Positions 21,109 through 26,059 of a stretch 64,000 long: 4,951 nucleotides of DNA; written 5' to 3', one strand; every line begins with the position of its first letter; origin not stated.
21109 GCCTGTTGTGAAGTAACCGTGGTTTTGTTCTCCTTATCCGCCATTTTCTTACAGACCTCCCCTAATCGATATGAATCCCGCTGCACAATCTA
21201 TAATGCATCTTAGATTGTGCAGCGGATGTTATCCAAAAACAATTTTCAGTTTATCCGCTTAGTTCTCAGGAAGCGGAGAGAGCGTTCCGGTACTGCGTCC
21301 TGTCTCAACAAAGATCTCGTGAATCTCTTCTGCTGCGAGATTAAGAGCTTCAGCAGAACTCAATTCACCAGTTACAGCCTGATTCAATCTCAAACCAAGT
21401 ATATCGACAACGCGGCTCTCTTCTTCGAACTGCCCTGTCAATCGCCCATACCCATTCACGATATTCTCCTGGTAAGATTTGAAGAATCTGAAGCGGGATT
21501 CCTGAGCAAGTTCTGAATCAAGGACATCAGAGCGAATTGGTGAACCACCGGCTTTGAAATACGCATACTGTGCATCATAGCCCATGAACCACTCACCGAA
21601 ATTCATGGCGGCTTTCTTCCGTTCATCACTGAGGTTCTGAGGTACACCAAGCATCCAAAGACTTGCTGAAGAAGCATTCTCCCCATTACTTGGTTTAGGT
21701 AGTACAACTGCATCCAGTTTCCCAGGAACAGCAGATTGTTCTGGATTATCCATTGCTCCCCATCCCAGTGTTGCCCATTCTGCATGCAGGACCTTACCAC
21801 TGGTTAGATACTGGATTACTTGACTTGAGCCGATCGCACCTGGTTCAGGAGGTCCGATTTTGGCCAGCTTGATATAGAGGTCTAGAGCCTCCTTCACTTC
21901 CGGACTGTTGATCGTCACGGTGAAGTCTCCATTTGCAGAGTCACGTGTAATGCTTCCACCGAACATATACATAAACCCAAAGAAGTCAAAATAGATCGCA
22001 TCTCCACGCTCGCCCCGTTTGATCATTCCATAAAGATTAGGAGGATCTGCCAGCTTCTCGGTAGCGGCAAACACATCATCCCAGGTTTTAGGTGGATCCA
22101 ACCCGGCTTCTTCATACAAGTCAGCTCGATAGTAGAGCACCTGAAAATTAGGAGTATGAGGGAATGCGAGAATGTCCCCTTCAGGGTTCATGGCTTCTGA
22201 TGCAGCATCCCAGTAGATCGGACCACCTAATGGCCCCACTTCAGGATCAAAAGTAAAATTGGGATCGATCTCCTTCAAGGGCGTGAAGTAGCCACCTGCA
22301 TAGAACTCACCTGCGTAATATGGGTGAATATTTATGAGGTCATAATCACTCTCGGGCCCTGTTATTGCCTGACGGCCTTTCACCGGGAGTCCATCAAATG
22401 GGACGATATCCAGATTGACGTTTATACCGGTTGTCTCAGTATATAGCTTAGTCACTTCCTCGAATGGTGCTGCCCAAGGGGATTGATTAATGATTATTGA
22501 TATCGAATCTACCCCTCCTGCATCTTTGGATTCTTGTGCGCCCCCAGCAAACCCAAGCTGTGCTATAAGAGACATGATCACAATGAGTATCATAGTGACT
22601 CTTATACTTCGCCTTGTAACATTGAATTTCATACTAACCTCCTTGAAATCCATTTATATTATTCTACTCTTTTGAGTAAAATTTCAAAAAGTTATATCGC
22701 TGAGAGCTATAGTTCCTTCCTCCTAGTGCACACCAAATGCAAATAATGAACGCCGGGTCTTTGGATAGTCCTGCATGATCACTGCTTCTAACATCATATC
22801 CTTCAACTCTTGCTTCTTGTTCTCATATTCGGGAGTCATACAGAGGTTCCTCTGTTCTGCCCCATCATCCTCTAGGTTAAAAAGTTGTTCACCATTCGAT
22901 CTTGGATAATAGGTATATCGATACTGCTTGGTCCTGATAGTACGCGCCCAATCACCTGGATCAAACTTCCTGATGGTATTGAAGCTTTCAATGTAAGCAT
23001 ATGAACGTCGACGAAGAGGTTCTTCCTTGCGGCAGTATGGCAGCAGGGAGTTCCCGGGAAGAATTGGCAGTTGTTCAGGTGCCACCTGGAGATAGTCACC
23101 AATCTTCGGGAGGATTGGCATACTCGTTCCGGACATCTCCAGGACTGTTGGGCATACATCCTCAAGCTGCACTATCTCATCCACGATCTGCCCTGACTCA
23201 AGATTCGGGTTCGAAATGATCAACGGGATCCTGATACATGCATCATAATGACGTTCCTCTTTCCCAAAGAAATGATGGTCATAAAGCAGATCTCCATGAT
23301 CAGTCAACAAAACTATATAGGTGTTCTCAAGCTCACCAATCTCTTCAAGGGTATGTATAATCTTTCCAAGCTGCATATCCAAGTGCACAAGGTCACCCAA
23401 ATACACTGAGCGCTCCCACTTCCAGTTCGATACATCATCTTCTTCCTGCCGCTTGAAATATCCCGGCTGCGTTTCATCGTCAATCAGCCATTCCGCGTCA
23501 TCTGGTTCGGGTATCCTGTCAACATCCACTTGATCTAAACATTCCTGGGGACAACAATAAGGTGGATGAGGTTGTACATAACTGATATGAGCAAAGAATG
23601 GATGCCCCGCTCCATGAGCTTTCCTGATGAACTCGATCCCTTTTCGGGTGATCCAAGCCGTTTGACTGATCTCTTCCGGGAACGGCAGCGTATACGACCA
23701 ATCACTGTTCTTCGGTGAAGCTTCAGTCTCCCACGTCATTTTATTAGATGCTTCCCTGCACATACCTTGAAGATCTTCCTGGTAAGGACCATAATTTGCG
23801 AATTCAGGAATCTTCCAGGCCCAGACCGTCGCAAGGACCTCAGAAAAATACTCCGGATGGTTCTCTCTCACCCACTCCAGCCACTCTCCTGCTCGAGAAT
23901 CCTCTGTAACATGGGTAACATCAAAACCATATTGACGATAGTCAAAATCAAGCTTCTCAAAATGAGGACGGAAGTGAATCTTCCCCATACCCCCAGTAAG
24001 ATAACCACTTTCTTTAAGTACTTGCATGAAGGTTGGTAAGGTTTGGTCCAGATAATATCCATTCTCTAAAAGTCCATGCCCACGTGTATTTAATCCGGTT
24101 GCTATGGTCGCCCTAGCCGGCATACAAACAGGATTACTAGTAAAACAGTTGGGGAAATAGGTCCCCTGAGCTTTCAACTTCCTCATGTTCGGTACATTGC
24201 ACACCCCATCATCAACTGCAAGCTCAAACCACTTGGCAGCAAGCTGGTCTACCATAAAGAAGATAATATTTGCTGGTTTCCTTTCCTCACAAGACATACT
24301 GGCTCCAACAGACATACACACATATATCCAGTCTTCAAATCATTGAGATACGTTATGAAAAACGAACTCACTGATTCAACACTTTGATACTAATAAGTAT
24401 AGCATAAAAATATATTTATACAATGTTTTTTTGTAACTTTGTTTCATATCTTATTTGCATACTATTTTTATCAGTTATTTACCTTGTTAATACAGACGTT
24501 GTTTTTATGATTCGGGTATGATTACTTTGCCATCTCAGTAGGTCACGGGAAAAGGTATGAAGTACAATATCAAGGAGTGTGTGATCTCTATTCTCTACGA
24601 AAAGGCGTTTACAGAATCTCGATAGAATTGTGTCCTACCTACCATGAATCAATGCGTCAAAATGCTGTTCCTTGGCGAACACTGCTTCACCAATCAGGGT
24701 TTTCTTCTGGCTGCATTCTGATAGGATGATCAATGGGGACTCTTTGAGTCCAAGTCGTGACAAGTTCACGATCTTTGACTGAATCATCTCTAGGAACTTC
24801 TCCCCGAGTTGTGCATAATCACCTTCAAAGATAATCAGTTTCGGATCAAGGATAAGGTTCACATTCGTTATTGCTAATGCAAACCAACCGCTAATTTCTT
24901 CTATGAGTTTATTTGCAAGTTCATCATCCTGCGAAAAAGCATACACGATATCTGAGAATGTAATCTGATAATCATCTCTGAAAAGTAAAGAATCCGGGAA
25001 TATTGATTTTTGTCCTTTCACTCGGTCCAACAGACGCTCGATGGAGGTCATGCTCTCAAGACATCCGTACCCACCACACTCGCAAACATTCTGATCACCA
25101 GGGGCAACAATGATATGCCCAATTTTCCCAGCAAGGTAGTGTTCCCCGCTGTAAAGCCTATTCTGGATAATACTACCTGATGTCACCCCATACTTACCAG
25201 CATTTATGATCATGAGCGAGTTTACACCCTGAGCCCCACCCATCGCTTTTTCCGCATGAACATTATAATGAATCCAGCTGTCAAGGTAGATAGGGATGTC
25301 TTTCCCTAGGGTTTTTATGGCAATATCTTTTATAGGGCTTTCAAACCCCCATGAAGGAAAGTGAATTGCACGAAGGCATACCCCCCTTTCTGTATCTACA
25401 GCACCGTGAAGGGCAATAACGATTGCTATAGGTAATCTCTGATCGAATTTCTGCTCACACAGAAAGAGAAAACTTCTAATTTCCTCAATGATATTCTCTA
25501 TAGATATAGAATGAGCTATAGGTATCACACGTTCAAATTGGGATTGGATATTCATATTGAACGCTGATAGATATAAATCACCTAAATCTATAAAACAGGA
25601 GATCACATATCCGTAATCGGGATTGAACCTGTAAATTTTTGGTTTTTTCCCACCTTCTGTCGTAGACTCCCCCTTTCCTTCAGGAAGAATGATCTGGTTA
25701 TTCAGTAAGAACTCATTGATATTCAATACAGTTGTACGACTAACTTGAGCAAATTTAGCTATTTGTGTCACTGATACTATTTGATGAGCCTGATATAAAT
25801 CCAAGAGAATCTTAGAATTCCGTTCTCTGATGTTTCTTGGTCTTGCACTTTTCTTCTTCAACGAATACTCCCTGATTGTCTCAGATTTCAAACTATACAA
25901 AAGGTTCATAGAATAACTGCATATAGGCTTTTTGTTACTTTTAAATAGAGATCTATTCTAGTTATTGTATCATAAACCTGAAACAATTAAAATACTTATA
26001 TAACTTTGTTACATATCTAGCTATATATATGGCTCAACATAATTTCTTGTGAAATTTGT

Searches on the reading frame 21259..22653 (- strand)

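Call 61: search_protein_families(library=pfam, proteins=[window:21259-22653:-], max_evalue=0.00001)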
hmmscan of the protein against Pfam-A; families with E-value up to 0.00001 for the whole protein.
window:21259-22653:- (464 aa): 2 families
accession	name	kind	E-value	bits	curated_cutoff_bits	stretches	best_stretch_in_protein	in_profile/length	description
PF01547.30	SBP_bac_1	-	2.4e-24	87.3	26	1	59-362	9-306/307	Bacterial extracellular solute-binding protein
PF13416.11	SBP_bac_8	-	2.6e-23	83.6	27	1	69-384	4-272/279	Bacterial extracellular solute-binding protein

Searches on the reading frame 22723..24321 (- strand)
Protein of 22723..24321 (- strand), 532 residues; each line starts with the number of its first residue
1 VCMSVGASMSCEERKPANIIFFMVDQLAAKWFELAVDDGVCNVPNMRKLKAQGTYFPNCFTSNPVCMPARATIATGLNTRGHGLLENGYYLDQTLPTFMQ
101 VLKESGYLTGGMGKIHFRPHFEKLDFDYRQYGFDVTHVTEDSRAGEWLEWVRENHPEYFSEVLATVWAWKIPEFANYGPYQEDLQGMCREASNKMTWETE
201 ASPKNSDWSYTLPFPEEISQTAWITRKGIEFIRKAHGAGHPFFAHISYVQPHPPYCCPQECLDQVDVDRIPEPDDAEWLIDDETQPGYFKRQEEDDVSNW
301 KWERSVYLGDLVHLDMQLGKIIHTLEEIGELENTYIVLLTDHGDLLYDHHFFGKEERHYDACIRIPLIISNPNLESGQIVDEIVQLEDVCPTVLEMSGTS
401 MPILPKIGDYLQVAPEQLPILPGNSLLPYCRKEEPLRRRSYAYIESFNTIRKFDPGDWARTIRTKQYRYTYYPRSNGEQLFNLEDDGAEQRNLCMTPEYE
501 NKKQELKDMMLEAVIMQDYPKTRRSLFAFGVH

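Call 61: search_protein_families(library=pfam, proteins=[window:22723-24321:-], max_evalue=0.00001)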
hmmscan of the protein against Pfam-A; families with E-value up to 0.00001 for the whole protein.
window:22723-24321:- (532 aa): 3 families
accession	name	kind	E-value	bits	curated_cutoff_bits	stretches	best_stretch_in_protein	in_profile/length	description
PF00884.28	Sulfatase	-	7.7e-36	124.4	25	1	18-398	2-300/301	Sulfatase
PF16347.10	SGSH_C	-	7.4e-12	46.1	29.3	1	349-512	3-150/154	N-sulphoglucosamine sulphohydrolase, C-terminal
PF01663.27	Phosphodiest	-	4.9e-09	36.7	23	1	20-343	2-220/342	Type I phosphodiesterase / nucleotide pyrophosphatase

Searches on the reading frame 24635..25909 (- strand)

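Call 61: search_protein_families(library=pfam, proteins=[window:24635-25909:-], max_evalue=0.00001)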
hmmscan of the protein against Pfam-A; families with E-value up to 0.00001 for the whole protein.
window:24635-25909:- (424 aa): 1 family
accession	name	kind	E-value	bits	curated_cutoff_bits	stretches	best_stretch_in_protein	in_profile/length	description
PF00480.26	ROK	-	4.7e-29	102.3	22.9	1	130-414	29-293/294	ROK family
